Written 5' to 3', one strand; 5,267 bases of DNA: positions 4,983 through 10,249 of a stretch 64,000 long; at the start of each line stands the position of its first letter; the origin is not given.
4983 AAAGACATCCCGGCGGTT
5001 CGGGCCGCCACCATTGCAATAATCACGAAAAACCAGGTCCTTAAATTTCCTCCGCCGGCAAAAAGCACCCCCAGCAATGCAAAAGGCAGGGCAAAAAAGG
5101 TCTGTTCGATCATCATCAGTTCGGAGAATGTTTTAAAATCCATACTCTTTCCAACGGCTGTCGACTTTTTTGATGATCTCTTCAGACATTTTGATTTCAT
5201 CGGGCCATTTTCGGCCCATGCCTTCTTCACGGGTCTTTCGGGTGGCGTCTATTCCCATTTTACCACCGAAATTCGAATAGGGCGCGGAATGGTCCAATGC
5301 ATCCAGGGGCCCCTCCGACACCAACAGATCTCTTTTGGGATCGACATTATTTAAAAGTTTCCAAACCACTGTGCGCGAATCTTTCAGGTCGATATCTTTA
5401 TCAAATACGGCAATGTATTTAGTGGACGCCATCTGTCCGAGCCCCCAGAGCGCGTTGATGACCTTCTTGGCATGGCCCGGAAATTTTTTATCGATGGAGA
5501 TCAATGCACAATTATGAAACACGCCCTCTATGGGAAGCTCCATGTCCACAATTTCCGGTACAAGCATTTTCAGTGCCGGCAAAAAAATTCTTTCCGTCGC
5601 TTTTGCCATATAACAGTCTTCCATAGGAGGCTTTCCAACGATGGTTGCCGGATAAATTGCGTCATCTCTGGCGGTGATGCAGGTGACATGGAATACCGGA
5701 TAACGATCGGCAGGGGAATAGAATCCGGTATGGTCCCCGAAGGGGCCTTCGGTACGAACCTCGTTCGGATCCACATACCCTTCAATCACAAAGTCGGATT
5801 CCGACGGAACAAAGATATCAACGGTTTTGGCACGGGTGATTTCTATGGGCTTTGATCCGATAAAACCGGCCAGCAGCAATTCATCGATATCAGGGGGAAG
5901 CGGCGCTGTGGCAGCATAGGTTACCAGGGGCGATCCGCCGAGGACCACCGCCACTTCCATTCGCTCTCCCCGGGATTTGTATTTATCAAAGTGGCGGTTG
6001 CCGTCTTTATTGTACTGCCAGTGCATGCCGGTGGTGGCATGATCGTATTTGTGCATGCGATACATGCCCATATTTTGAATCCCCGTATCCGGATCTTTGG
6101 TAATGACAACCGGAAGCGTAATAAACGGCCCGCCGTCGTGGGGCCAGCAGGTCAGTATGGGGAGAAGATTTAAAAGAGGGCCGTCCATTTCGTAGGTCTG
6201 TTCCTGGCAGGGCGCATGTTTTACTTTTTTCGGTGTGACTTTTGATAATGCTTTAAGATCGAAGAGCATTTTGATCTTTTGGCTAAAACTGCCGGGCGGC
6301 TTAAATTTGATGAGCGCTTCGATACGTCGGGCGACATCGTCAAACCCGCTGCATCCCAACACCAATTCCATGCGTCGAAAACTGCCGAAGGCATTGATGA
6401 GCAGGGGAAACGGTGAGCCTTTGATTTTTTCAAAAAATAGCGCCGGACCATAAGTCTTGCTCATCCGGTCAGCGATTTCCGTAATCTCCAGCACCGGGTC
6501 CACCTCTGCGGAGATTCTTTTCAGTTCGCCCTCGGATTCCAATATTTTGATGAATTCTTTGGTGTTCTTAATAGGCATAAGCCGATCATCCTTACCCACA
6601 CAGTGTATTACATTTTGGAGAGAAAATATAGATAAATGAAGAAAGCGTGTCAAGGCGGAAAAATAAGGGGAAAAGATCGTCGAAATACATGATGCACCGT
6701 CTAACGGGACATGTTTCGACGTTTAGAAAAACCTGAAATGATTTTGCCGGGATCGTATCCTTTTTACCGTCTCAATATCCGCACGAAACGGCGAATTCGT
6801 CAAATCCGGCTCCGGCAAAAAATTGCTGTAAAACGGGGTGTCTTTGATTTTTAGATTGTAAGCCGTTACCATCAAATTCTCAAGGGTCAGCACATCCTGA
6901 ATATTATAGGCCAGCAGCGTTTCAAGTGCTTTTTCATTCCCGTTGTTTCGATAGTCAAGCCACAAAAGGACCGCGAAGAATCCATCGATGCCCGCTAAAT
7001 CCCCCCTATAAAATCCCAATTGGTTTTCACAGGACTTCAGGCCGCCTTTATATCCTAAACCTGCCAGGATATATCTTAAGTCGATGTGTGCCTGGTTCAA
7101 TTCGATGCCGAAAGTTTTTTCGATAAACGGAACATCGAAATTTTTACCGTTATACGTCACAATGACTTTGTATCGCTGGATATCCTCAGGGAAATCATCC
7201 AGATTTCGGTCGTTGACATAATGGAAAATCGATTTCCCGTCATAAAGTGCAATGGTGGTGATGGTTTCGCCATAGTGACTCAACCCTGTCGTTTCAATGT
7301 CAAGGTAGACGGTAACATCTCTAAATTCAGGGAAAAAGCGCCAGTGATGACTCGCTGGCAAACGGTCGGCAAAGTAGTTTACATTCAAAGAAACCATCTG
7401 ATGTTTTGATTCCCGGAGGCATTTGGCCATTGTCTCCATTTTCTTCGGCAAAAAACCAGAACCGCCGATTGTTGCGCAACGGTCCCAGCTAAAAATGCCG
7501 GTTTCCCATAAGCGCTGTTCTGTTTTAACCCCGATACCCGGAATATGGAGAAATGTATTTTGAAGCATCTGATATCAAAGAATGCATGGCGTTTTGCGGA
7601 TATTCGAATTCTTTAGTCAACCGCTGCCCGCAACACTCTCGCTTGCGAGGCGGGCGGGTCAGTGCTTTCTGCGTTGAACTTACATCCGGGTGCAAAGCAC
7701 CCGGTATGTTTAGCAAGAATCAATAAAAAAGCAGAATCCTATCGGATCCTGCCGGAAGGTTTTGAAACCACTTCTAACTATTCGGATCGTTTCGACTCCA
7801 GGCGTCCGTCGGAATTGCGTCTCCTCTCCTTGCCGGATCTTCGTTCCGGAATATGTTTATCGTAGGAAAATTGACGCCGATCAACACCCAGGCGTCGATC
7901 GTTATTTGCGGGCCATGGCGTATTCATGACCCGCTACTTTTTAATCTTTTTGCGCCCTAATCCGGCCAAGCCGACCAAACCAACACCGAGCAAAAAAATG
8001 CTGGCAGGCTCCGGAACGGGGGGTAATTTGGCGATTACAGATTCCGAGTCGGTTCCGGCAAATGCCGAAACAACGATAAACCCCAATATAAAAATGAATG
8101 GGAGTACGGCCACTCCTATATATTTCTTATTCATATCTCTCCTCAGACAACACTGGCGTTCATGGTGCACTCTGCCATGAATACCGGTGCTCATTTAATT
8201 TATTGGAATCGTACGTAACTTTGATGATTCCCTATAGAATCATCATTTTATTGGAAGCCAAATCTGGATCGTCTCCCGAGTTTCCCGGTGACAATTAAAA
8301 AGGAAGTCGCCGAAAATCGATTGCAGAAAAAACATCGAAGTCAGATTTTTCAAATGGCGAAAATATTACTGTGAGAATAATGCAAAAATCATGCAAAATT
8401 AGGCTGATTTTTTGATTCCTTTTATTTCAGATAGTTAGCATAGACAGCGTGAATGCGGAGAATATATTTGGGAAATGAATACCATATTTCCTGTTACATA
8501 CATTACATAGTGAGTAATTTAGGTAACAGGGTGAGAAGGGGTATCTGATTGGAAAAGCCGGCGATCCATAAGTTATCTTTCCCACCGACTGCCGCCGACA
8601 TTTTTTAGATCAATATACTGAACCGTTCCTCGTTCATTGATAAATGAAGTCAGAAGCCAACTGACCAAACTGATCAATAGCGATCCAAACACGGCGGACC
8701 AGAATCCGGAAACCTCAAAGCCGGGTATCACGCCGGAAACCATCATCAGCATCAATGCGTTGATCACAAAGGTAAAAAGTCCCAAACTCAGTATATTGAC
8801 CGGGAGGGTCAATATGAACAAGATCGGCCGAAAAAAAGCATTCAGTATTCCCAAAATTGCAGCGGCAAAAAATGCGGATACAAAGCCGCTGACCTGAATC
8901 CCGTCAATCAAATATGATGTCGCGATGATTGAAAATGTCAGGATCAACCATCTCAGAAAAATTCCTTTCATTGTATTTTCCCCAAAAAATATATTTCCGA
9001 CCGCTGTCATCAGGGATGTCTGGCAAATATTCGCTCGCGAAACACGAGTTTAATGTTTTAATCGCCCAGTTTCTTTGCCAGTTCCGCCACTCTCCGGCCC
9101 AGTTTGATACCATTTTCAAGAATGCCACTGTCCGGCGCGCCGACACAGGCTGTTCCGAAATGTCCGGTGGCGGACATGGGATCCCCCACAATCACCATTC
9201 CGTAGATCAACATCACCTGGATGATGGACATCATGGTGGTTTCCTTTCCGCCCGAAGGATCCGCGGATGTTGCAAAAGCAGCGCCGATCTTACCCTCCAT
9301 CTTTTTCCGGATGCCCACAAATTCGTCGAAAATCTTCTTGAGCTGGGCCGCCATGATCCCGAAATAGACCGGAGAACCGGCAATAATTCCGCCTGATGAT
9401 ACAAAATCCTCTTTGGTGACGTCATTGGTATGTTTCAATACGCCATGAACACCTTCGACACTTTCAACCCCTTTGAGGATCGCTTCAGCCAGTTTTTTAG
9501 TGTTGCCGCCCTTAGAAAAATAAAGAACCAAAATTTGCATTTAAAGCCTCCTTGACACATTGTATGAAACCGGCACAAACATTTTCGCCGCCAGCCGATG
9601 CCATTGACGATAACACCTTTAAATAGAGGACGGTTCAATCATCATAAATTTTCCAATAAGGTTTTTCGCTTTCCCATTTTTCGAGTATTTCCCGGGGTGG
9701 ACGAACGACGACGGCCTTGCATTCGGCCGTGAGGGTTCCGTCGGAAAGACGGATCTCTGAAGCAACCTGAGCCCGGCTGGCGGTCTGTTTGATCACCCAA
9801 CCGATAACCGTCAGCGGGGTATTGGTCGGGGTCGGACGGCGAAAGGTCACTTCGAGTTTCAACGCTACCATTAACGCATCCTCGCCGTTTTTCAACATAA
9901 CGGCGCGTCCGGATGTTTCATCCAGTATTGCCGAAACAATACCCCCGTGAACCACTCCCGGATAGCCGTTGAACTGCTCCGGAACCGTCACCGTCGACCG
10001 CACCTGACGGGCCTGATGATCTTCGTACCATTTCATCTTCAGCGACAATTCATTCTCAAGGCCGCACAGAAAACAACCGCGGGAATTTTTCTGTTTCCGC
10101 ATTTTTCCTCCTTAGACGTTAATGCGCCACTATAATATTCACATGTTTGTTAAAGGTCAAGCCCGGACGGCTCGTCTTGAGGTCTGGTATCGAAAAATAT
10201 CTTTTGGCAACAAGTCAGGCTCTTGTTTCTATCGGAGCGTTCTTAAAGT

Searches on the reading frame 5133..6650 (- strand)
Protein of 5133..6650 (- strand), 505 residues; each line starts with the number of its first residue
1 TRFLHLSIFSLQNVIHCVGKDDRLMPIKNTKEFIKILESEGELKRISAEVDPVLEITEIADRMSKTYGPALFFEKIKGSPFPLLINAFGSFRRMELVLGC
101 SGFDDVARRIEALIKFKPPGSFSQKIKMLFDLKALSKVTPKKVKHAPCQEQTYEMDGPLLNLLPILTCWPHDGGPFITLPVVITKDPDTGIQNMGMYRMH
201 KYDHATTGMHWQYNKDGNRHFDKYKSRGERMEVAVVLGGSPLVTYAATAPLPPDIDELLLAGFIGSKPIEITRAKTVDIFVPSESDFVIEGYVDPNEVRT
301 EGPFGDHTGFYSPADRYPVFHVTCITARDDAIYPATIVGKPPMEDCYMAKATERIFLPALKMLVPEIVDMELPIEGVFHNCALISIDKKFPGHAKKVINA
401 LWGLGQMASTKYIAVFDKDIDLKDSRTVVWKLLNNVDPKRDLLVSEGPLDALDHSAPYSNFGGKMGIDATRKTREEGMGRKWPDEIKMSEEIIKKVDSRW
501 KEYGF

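Call 55: search_protein_families(library=pfam, proteins=[window:5133-6650:-], max_evalue=0.00001)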
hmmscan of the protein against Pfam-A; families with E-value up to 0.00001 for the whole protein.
window:5133-6650:- (505 aa): 3 families
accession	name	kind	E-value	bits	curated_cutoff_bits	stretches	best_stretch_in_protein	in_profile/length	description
PF01977.22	UbiD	-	2.7e-81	272.1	23.3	1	142-341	2-206/206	3-octaprenyl-4-hydroxybenzoate carboxy-lyase Rift-related domain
PF20696.2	UbiD_C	-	6.5e-45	152.7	24.2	1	346-469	1-127/127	3-octaprenyl-4-hydroxybenzoate carboxy-lyase C-terminal domain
PF20695.2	UbiD_N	-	3.2e-25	88.5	24.3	1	34-108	1-73/78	3-octaprenyl-4-hydroxybenzoate carboxy-lyase N-terminal domain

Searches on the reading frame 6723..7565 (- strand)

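Call 55: search_protein_families(library=pfam, proteins=[window:6723-7565:-], max_evalue=0.00001)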
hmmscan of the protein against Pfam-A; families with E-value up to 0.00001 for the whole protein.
window:6723-7565:- (280 aa): 1 family
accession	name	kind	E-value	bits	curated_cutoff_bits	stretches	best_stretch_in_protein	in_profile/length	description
PF13482.12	RNase_H_2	-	3.5e-40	138.1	22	1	86-235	1-164/165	RNase_H superfamily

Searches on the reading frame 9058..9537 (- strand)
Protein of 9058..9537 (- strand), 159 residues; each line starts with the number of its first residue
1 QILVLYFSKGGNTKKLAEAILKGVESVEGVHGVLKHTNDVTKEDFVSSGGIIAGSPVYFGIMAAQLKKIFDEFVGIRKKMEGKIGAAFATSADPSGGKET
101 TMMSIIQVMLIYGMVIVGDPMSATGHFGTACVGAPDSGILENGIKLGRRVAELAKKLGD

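Call 55: search_protein_families(library=pfam, proteins=[window:9058-9537:-], max_evalue=0.00001)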
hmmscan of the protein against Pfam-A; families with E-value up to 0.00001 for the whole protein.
window:9058-9537:- (159 aa): 2 families
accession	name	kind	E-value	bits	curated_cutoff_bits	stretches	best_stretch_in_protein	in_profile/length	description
PF03358.20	FMN_red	-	4.9e-13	49.4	24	1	43-126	66-149/152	NADPH-dependent FMN reductase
PF12724.12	Flavodoxin_5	-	3.2e-06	28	27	1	3-93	1-86/145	Flavodoxin domain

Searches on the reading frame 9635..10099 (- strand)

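Call 55: search_protein_families(library=pfam, proteins=[window:9635-10099:-], max_evalue=0.00001)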
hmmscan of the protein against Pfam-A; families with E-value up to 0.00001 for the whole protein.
window:9635-10099:- (154 aa): 1 family
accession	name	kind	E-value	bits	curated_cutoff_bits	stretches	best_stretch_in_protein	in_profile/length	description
PF03061.28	4HBT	-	3.8e-12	46.8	20.6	1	48-124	2-78/79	Thioesterase superfamily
